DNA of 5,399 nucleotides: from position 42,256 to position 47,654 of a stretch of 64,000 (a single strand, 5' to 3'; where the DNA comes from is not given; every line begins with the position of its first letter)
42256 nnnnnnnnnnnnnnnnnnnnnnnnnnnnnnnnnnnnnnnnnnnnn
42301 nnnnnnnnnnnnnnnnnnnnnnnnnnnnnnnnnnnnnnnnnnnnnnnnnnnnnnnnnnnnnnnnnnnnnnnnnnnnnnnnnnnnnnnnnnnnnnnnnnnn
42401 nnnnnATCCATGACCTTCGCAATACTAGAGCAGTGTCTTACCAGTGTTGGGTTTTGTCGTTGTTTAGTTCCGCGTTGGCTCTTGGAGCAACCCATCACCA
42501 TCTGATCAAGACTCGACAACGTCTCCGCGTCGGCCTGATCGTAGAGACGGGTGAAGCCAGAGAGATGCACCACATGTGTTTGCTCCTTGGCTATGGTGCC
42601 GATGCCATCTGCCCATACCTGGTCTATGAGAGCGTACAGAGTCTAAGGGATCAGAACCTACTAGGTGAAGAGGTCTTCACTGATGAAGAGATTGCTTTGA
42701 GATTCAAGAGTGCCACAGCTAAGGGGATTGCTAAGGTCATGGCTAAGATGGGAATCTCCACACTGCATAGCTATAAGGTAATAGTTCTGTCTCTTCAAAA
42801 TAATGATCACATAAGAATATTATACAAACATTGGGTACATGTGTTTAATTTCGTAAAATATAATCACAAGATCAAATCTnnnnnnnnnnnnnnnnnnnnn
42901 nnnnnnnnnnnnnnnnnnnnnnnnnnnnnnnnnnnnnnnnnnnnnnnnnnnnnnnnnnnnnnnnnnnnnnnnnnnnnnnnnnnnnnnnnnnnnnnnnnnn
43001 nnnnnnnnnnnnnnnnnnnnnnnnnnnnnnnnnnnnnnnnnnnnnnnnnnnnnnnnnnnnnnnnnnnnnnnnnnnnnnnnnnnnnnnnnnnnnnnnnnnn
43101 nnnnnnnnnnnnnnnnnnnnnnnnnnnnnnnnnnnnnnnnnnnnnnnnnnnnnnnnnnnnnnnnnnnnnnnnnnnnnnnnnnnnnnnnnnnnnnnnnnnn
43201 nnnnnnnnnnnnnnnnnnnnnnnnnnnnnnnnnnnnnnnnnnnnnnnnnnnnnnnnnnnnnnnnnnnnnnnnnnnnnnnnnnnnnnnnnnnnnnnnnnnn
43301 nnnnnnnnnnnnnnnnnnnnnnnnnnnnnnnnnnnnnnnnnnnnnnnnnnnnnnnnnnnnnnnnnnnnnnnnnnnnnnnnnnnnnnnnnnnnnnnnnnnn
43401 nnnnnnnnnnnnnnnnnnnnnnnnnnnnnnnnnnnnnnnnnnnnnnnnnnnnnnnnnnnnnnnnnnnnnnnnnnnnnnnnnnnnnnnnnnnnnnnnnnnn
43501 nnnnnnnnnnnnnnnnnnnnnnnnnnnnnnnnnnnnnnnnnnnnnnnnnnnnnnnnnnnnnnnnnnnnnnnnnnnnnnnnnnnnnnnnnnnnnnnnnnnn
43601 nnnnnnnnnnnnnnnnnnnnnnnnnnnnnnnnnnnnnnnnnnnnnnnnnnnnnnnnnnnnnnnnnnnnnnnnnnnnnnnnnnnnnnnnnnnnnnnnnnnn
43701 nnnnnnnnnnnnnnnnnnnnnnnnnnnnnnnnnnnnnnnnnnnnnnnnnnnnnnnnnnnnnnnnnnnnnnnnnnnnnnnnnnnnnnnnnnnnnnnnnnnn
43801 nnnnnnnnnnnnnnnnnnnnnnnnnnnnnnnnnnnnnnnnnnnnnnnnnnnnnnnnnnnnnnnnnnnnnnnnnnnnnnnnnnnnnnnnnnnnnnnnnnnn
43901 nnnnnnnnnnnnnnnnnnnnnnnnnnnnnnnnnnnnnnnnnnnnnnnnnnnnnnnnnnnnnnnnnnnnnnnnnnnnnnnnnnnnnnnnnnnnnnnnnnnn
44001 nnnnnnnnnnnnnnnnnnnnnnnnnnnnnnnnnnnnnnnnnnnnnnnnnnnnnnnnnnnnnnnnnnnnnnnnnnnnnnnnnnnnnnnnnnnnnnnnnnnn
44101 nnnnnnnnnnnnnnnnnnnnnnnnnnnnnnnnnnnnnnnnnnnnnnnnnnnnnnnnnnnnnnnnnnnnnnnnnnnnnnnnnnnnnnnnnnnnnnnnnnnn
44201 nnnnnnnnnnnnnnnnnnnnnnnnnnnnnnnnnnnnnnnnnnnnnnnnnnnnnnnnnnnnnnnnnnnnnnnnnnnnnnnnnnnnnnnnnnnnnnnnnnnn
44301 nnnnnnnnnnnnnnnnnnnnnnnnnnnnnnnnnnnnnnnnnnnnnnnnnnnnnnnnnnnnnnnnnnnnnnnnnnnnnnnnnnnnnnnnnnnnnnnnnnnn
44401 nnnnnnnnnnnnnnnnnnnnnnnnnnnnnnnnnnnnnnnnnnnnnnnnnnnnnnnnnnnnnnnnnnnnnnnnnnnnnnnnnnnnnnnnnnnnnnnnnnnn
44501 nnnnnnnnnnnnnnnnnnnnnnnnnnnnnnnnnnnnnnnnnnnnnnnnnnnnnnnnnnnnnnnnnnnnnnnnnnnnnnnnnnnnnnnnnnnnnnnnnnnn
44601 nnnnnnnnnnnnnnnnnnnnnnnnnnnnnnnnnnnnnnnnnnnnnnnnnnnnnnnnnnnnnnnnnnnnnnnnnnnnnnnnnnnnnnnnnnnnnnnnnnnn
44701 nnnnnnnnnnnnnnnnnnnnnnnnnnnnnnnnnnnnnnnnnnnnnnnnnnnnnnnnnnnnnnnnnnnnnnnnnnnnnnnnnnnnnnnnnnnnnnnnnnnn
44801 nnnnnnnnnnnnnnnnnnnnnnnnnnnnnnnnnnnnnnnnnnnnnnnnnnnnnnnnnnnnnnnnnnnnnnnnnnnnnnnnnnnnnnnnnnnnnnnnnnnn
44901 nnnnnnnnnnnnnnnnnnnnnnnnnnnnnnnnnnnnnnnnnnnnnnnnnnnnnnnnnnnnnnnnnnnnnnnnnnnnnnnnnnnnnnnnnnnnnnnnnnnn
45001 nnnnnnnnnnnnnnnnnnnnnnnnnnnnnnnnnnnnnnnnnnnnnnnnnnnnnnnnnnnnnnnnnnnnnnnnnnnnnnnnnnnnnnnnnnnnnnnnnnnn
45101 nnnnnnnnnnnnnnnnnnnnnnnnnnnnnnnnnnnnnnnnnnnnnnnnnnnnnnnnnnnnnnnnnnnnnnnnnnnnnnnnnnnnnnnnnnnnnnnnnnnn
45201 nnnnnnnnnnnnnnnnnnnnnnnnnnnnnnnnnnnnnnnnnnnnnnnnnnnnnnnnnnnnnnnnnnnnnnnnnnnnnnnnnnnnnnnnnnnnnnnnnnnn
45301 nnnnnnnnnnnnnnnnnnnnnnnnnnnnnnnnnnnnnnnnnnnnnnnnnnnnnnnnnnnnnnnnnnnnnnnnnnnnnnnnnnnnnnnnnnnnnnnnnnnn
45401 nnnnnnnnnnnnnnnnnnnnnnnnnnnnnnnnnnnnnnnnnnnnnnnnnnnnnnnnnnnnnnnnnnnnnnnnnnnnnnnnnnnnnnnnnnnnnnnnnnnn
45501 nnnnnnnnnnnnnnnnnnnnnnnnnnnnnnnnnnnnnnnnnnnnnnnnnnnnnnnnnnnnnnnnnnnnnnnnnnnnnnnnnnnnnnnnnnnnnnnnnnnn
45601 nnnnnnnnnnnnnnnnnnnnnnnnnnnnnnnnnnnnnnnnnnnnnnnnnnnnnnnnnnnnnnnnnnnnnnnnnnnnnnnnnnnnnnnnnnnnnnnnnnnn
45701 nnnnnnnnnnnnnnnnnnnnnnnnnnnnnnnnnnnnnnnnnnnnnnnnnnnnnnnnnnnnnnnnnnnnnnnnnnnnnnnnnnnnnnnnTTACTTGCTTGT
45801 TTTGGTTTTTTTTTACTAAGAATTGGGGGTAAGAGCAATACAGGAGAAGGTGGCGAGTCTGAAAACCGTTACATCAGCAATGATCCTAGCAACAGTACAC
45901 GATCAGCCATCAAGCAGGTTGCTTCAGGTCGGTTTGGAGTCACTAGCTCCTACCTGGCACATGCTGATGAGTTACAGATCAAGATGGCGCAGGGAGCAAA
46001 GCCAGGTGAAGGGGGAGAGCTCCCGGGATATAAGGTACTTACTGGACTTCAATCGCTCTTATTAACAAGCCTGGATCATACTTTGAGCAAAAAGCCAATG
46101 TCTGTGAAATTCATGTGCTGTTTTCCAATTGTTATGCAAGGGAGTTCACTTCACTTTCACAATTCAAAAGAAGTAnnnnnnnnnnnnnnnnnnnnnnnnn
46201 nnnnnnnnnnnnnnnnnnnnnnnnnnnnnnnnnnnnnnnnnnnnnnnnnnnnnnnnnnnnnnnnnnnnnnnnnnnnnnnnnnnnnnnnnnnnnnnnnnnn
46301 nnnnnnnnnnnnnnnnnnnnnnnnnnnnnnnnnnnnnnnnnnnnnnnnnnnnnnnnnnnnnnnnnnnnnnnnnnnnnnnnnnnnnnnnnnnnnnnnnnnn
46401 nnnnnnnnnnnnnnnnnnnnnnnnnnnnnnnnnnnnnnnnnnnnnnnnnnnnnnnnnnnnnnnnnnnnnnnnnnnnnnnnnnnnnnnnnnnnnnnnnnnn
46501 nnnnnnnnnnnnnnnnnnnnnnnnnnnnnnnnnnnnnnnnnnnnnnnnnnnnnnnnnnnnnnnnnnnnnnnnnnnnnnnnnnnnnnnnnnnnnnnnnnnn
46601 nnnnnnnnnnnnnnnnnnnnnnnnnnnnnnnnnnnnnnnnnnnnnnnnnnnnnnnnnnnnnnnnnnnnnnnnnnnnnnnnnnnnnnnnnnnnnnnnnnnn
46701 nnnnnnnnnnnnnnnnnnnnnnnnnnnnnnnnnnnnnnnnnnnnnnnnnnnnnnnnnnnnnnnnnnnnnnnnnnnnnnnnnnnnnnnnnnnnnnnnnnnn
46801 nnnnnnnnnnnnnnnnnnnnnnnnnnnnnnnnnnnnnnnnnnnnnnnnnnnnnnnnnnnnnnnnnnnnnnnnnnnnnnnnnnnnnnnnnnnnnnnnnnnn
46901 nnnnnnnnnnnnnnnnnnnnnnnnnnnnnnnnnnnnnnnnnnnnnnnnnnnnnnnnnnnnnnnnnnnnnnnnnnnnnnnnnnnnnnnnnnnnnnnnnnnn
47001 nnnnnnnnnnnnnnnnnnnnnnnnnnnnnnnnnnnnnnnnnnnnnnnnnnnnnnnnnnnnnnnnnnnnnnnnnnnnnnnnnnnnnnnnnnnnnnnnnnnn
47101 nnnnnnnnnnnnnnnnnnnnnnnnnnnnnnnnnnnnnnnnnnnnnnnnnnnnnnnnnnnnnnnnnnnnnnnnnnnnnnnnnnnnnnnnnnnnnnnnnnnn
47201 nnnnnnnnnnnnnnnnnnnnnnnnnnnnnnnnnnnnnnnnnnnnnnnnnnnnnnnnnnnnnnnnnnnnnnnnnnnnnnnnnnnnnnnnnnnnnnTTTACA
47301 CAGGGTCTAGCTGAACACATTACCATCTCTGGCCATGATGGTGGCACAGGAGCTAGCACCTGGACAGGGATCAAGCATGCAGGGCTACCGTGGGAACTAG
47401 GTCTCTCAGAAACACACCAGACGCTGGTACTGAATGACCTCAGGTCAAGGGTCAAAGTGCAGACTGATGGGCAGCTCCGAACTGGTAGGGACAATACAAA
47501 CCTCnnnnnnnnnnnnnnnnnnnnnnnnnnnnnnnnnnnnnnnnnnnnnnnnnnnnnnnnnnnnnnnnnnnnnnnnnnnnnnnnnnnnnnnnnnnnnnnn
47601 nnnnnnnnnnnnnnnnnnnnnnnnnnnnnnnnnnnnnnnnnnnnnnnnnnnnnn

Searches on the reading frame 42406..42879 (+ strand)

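Call 25: search_protein_families(library=pfam, proteins=[window:42406-42879:+], max_evalue=0.01)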
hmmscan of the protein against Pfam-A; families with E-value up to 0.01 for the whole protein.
window:42406-42879:+ (158 aa): 1 family
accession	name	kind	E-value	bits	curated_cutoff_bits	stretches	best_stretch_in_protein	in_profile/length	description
PF04898.20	Glu_syn_central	-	6.4e-37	127.9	22.8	1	21-124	168-266/277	Glutamate synthase central domain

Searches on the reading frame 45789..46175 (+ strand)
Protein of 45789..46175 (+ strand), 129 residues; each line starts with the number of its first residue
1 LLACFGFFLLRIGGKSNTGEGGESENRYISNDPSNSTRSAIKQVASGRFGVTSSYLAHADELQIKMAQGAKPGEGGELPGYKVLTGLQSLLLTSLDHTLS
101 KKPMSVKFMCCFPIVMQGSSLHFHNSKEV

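Call 25: search_protein_families(library=pfam, proteins=[window:45789-46175:+], max_evalue=0.01)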
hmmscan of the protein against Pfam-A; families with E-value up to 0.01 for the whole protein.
window:45789-46175:+ (129 aa): 1 family
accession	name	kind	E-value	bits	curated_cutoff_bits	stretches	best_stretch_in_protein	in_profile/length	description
PF01645.23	Glu_synthase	-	5.3e-28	98.7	20.4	1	11-85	93-162/369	Conserved region in glutamate synthase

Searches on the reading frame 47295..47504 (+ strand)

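Call 25: search_protein_families(library=pfam, proteins=[window:47295-47504:+], max_evalue=0.01)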
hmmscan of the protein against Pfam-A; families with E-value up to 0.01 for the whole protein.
window:47295-47504:+ (70 aa): 1 family
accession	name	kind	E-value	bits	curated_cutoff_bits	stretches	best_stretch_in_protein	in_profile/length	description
PF01645.23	Glu_synthase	-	4.4e-24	85.8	20.4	1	4-66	227-289/369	Conserved region in glutamate synthase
